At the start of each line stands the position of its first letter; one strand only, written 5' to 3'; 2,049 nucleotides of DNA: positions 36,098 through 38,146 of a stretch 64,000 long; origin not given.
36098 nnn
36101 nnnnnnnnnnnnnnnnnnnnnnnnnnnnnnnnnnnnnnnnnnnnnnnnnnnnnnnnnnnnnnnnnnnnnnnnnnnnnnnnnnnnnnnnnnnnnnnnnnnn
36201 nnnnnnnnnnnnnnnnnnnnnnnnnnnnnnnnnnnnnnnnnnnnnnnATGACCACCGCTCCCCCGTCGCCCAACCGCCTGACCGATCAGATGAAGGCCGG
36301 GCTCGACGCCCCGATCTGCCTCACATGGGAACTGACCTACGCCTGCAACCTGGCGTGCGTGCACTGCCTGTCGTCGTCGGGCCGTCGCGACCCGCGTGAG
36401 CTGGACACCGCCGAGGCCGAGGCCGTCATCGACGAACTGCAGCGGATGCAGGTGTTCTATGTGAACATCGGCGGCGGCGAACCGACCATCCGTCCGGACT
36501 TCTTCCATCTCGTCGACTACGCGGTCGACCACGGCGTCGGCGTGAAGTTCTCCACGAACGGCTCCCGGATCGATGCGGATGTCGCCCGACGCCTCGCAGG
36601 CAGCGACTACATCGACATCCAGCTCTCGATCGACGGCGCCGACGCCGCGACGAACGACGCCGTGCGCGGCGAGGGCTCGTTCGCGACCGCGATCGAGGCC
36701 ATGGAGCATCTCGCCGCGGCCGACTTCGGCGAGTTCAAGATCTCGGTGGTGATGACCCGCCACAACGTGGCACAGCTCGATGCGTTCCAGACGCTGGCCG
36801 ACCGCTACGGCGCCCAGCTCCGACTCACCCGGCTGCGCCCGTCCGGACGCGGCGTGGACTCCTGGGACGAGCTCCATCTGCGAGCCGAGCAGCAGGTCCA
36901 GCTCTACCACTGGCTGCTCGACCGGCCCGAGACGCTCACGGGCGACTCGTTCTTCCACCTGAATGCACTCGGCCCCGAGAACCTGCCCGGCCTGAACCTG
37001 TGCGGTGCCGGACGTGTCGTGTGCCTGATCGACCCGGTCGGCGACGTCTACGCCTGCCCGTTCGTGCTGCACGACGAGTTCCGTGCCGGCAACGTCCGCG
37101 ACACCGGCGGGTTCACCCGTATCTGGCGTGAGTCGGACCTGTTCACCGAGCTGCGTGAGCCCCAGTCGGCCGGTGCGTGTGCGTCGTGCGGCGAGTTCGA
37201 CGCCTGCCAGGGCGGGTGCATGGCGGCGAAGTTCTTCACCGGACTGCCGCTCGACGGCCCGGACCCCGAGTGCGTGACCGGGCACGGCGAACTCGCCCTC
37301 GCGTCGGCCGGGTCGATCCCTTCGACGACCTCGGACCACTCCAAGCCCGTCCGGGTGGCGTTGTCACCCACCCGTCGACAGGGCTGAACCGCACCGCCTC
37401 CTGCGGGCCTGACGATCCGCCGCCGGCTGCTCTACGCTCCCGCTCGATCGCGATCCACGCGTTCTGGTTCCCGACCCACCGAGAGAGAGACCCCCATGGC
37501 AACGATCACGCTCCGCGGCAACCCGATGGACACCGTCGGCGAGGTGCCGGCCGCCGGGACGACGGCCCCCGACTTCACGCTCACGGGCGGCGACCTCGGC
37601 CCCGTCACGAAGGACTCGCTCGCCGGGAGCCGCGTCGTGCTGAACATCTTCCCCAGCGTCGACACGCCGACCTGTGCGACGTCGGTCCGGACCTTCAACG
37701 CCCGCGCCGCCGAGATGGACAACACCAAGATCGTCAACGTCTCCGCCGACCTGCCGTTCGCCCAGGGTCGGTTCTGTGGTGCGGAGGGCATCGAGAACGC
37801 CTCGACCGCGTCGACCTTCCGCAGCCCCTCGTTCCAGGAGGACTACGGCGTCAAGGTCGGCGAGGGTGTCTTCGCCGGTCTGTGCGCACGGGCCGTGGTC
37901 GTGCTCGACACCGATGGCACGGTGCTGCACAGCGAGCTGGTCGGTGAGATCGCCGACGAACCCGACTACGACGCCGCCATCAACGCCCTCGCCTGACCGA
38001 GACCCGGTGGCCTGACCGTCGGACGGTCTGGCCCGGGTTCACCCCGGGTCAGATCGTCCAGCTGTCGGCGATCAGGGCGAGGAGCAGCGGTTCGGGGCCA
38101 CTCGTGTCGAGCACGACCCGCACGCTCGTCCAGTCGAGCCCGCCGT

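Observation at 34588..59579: Mycofactocin pathway fragmented into three separated loci, with no mftF/mftG in 64 kb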

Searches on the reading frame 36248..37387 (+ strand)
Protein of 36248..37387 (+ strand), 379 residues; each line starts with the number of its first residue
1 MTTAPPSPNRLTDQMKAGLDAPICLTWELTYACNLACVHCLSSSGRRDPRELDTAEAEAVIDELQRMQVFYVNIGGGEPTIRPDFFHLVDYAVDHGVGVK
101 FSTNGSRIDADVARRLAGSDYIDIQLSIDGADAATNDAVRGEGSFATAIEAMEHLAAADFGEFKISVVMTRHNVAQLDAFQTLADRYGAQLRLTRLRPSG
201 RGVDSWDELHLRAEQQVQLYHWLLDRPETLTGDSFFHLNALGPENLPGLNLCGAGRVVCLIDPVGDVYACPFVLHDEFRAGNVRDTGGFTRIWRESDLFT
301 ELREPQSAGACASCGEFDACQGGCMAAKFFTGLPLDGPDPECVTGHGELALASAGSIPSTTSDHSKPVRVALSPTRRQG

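Call 6: search_protein_families(library=ncbifam, proteins=[window:36248-37387:+], max_evalue=0.001)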
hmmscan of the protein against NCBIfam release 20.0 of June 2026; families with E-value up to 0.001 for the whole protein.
window:36248-37387:+ (379 aa): 67 families (the best 25 are shown)
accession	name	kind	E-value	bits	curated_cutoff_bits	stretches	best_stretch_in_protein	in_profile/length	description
TIGR03962.1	mycofact_rSAM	equivalog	2.7e-186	618.6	265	1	13-348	2-337/339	mycofactocin radical SAM maturase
TIGR04545.1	rSAM_ahbD_hemeb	equivalog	2.3e-49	168.7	500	2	25-225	2-203/339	heme b synthase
TIGR04055.1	rSAM_NirJ2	equivalog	2.1e-45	155.7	500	1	25-331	2-311/326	putative heme d1 biosynthesis radical SAM protein NirJ2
TIGR04053.2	TIGR04053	equivalog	4.8e-40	137.9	395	2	21-227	6-214/366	TIGR04053 family radical SAM/SPASM domain-containing protein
TIGR04303.1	GeoRSP_rSAM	equivalog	1.6e-39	136.4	400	1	19-342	1-324/325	GeoRSP system radical SAM/SPASM protein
TIGR04051.1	rSAM_NirJ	equivalog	1.2e-38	133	515.45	2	25-215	4-197/354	heme d1 biosynthesis radical SAM protein NirJ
NF045574.1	sacti_mat_StsB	exception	1.2e-36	126.5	625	1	28-328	101-399/466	StsB family radical SAM/SPASM domain sactipeptide maturase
TIGR04347.1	pseudo_SAM_Halo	equivalog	2.8e-34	119.1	525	2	25-218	40-233/390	TIGR04347 family pseudo-SAM/SPASM protein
NF050035.1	rSAM_WgK_link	exception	3.3e-34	118.5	650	2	19-190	5-177/367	radical SAM/SPASM peptide maturase WgkB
TIGR04054.1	rSAM_NirJ1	equivalog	3e-33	115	650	1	25-208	38-222/387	putative heme d1 biosynthesis radical SAM protein NirJ1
TIGR04546.1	rSAM_ahbC_deAc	equivalog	5.2e-30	104.5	650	1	23-227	39-243/390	12,18-didecarboxysiroheme deacetylase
TIGR02109.1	PQQ_syn_pqqE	equivalog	9.3e-29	100.5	381.35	1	20-344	4-332/358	pyrroloquinoline quinone biosynthesis protein PqqE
TIGR03913.1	rad_SAM_trio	equivalog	2.1e-27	95.6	591.75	2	21-168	17-161/477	GDL motif peptide-associated radical SAM/SPASM maturase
TIGR04133.1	rSAM_w_lipo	hypoth_equivalog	4.7e-27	94.8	425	1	25-326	26-333/350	TIGR04133 family radical SAM/SPASM protein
NF047865.1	rSAM_PapB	equivalog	9e-27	94.2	340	1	24-328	4-320/330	PapB family radical SAM/SPASM ranthipeptide maturase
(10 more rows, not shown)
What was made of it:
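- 36248..37387 (+): mftC, the radical SAM/SPASM maturase (379 aa). ATGA overlap with mftB; contains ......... Call 6: TIGR03962 618.6 bits vs cutoff 265, E 2.7e-186.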

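Call 15: find_related_loci(query=window:36248-37387:+, collection=genome_contigs, flank=10000)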
Query window:36248-37387:+ (379 aa) in genome_contigs; peptide patterns used: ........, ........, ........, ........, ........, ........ (x = any residue, [..] = any of these).
600 stretches matched a pattern (row limit reached: there are more); 590 encode a relative of the query (tblastn E <= 1e-3); the best 80 are kept; 80 distinct loci.
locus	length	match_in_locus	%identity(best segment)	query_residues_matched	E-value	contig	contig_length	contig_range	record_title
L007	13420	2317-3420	81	11-376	0e+0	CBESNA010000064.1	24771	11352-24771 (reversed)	MAG TPA_asm: uncultured Acidimicrobiia bacterium isolate SRR7614695_binner12_Refined_79 genome assembly, contig: ERZ2508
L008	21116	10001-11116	79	1-372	0e+0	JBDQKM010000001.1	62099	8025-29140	MAG: Acidimicrobiales bacterium isolate SFB_27D_19FebDec_coas_23 k141_857938_length_62099_cov_94.2336, whole genome shot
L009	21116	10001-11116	78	1-372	0e+0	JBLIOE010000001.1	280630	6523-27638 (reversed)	MAG: Candidatus Aldehydirespiratoraceae bacterium isolate 3300053785_170 Ga0535658_0000012, whole genome shotgun sequenc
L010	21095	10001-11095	79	11-376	0e+0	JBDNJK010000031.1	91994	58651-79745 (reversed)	MAG: Acidimicrobiales bacterium isolate metabat2.72.WLB k141_182202, whole genome shotgun sequence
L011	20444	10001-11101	80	6-370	0e+0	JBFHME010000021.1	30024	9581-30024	MAG: Acidimicrobiales bacterium isolate Mix_sand07.2021.05.Z.61 k141_34550_length_30024_cov_13.3362, whole genome shotgu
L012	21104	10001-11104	78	11-376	0e+0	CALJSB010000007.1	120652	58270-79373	MAG: uncultured Acidimicrobiales bacterium isolate R1_Bin_METABAT__39_1 genome assembly, contig: c_000001649501, whole g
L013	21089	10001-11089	81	11-372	0e+0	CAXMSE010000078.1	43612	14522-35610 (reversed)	MAG: uncultured Gammaproteobacteria bacterium isolate 07C-BC-St07_bin.28.orig genome assembly, contig: k141_521286, whol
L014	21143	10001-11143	78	5-376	0e+0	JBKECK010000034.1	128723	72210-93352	MAG: Acidimicrobiales bacterium isolate VLC_048 k251_1180479, whole genome shotgun sequence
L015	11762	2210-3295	80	14-376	0e+0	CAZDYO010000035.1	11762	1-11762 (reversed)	MAG TPA_asm: uncultured Acidimicrobiales bacterium isolate SRP216583_co1_145 genome assembly, contig: NODE_5149_length_1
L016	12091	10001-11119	77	10-377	0e+0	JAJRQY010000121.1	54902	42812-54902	MAG: Actinomycetes bacterium isolate Dive100_bin2.26 k141_853016, whole genome shotgun sequence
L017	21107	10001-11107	79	5-372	0e+0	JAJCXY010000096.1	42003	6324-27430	MAG: Acidimicrobiales bacterium isolate OFTM10 OFTM10_95, whole genome shotgun sequence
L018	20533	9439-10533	81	11-373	0e+0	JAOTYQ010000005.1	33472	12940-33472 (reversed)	MAG: Acidimicrobiia bacterium isolate 21_Jan_SF_Bin50 21_Jan_SF_Bin50_scaffold_647_c1, whole genome shotgun sequence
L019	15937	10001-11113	78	8-377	0e+0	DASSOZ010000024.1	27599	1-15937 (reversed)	MAG TPA_asm: Acidimicrobiales bacterium isolate SMAG_U1265 k141_262968, whole genome shotgun sequence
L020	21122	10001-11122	78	11-377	0e+0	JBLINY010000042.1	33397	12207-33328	MAG: Acidimicrobiales bacterium isolate 3300053785_183 Ga0535658_0002190, whole genome shotgun sequence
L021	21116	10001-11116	76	1-372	0e+0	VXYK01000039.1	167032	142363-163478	MAG: Acidimicrobiaceae bacterium isolate SB0670_bin_1 NODE_61_length_167032_cov_16.861634, whole genome shotgun sequence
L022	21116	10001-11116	77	1-372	0e+0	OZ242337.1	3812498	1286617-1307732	MAG: Candidatus Aldehydirespiratoraceae bacterium isolate 4e9cc62d-94a8-4610-be7f-a0f893ae6d2b genome assembly, chromoso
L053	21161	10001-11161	72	2-378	0e+0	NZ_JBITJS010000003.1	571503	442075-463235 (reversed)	Streptomyces sp. NPDC050145 NPDC050145_53_C10.ctg-0003, whole genome shotgun sequence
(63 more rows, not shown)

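Call 18: search_protein_families(library=ncbifam, proteins=[L053:13294-15600:+, L053:16423-17796:+, L053:7890-9323:-, L053:6293-7792:-, L022:6668-8065:-, L022:8354-9235:-, L022:16012-16800:+, L022:19035-20288:+, L013:5922-7760:+, L013:18002-19258:-], max_evalue=1e-10)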
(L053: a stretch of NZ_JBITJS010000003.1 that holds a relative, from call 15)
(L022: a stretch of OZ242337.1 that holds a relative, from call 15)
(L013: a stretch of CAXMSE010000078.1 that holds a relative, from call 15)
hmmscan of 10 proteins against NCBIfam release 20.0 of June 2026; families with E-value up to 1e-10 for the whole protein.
L053:13294-15600:+ (768 aa): 6 families
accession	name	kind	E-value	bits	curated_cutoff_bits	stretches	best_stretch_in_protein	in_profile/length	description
NF041717.1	HaaA_phane_TPR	equivalog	1.2e-21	76.6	1125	0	445-643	672-869/882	cyclophane-containing RiPP biosynthesis TPR protein HaaT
NF007935.0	PRK10651.1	equivalog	2.3e-14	53.1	250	1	681-764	134-214/216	two-component system response regulator NarL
NF053617.1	SARPRegAfsRStmc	equivalog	1.6e-13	49.6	1430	0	6-341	290-609/986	SARP-family global regulator AfsR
NF052366.1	photon_PedR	equivalog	1.9e-12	47.2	120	1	705-762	2-59/74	photosynthetic electron transport-dependent transcriptional regulator PedR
NF047785.1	respo_reg_MadR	equivalog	2.3e-11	43.4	300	0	699-757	142-200/209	MadR family response regulator transcription factor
NF038181.1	reg_ATPase_IniR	equivalog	3e-11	42.4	750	1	691-755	752-816/827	isoniazid response ATPase/transcriptional regulator IniR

L053:16423-17796:+ (457 aa): 1 family
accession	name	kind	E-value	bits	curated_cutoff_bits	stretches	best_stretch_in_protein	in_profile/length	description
NF033896.2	MFS_LfrA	equivalog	3e-12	45.9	825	1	6-407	29-426/504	efflux MFS transporter LfrA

L053:7890-9323:- (477 aa): 2 families
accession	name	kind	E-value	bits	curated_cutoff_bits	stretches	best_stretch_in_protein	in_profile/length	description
TIGR03965.1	mycofact_glyco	equivalog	6e-138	460.6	280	1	12-460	1-465/467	mycofactocin biosynthesis glycosyltransferase MftF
NF041875.1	EPS_EpsD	equivalog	5.1e-24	85.3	370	1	89-313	3-238/325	exopolysaccharide biosynthesis glycosyltransferase EpsD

L053:6293-7792:- (499 aa): 5 families
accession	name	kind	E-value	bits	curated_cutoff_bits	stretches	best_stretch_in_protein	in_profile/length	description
TIGR03970.1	mycofact_MftG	equivalog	2.2e-114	383.1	387.45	1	2-477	28-484/487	mycofactocin dehydrogenase MftG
NF002550.0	PRK02106.1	subfamily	3.3e-87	293.3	605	2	46-277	77-310/563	choline dehydrogenase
TIGR01810.1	betA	equivalog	5.1e-78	263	732.1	2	47-274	72-300/532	choline dehydrogenase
TIGR04542.1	GMC_mycofac_2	equivalog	2.7e-44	151.9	400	1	38-478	54-424/425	mycofactocin system GMC family oxidoreductase MftG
NF038210.1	GMC_mycofac_3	equivalog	3.4e-20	72.3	300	1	191-479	166-412/418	mycofactocin system GMC family oxidoreductase MftG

L022:6668-8065:- (465 aa): 0 families

L022:8354-9235:- (293 aa): 7 families
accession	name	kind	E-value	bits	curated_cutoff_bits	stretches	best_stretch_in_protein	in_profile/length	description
TIGR03617.1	F420_MSMEG_2256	subfamily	5.6e-96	321.2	278.15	1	1-265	41-305/318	TIGR03617 family F420-dependent LLM class oxidoreductase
TIGR03564.1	F420_MSMEG_4879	subfamily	6.8e-24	84.9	234.25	1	4-205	49-237/265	TIGR03564 family F420-dependent LLM class oxidoreductase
TIGR04024.1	F420_NP1902A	hypoth_equivalog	2.9e-23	82.1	345.4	1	4-253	65-303/330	TIGR04024 family LLM class F420-dependent oxidoreductase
TIGR03555.1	F420_mer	equivalog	5.4e-20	72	348.7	1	4-240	63-286/325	5,10-methylenetetrahydromethanopterin reductase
NF002619.0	PRK02271.1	equivalog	1.3e-16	60.8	276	1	4-241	65-288/329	5,10-methylenetetrahydromethanopterin reductase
TIGR03841.1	F420_Rv3093c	subfamily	1.3e-14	54.3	213.65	1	4-252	60-287/298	LLM class F420-dependent oxidoreductase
TIGR03559.1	F420_Rv3520c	subfamily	2.9e-13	49.6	335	1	7-244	66-310/325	LLM class F420-dependent oxidoreductase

L022:16012-16800:+ (262 aa): 0 families

L022:19035-20288:+ (417 aa): 1 family
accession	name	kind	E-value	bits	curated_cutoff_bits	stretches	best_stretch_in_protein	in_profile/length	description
NF033539.1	transpos_IS1380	equivalog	1.5e-77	261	180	1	15-398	41-415/419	IS1380 family transposase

L013:5922-7760:+ (612 aa): 0 families

L013:18002-19258:- (418 aa): 0 families

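Call 23: search_protein_families(library=ncbifam, proteins=[L011:14542-16038:+, L011:11134-11562:+, L011:14052-14510:+], max_evalue=0.00001)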
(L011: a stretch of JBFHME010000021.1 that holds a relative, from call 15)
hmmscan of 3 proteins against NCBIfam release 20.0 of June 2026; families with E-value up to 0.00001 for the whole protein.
L011:14542-16038:+ (498 aa): 2 families
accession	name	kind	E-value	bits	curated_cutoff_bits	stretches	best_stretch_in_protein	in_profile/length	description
TIGR03965.1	mycofact_glyco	equivalog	4.9e-89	299.4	280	1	16-489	2-465/467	mycofactocin biosynthesis glycosyltransferase MftF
NF041875.1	EPS_EpsD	equivalog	5.6e-14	52.3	370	1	91-329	1-235/325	exopolysaccharide biosynthesis glycosyltransferase EpsD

L011:11134-11562:+ (142 aa): 2 families
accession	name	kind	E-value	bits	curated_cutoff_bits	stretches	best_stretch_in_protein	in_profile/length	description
TIGR03139.1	QueF-II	equivalog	2.5e-30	104.7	86.9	1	41-140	13-112/115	preQ(1) synthase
TIGR03138.1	QueF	equivalog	5.4e-11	42.6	293.45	1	48-135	171-256/275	NADPH-dependent 7-cyano-7-deazaguanine reductase QueF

L011:14052-14510:+ (152 aa): 0 families

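Call 26: find_encoding_contigs(protein=window:36248-37387:+, flank=10000, max_places=6)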
Protein window:36248-37387:+ (379 aa): 13 contigs read that carry it; 6 places shown.
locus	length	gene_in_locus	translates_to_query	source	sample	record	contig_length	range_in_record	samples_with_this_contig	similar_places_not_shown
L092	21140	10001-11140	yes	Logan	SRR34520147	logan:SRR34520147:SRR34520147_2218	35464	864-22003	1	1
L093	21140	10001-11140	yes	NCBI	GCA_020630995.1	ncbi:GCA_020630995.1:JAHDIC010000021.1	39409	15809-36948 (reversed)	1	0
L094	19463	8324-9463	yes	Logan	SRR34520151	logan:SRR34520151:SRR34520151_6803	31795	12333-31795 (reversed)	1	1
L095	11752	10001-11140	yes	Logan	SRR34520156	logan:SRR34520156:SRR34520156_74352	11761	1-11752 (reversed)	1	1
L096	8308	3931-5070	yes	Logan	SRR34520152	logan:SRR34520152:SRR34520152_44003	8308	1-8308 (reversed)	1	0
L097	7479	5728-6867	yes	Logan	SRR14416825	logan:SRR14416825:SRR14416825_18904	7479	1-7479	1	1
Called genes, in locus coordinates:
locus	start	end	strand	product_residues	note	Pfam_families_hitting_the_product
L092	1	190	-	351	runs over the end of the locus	?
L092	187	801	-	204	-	PF13302:Acetyltransf_3, PF00583:Acetyltransf_1 (weak)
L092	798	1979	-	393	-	PF00155:Aminotran_1_2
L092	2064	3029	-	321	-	PF00480:ROK, PF02685:Glucokinase (faint)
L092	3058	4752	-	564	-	-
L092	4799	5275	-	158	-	PF10604:Polyketide_cyc2, PF03364:Polyketide_cyc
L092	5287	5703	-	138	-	-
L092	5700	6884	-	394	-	PF13439:Glyco_transf_4 (weak), PF20706:GT4-conflict, PF00534:Glycos_transf_1, PF13692:Glyco_trans_1_4, PF13524:Glyco_trans_1_2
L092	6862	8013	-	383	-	PF13484:Fer4_16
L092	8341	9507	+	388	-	PF08240:ADH_N, PF16912:Glu_dehyd_C (weak), PF00107:ADH_zinc_N, PF13602:ADH_zinc_N_2 (weak)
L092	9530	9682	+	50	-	PF23709:MftA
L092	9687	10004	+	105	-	PF26520:MftB_chaperone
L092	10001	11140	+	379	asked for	PF04055:Radical_SAM, PF13186:SPASM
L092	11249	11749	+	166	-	PF00578:AhpC-TSA, PF08534:Redoxin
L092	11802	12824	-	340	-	-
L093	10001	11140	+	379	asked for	PF04055:Radical_SAM, PF13186:SPASM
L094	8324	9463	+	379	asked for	PF04055:Radical_SAM, PF13186:SPASM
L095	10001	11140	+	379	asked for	PF04055:Radical_SAM, PF13186:SPASM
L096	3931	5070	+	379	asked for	PF04055:Radical_SAM, PF13186:SPASM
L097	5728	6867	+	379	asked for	PF04055:Radical_SAM, PF13186:SPASM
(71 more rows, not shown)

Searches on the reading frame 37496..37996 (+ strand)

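Call 8: search_protein_families(library=ncbifam, proteins=[window:37496-37996:+], max_evalue=0.00001)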
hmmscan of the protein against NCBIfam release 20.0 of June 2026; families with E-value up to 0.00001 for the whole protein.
window:37496-37996:+ (166 aa): 3 families
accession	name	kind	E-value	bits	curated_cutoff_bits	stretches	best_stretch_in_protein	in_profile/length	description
NF001808.0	PRK00522.1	equivalog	9.9e-68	226.8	123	1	1-165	1-165/167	thiol peroxidase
NF045827.1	perox_SUH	exception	1e-45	155.3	298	1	1-165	1-165/178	thiol peroxidase Prx-SUH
NF006960.0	PRK09437.1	equivalog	6e-06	26.3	140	1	19-99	5-87/156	thioredoxin-dependent thiol peroxidase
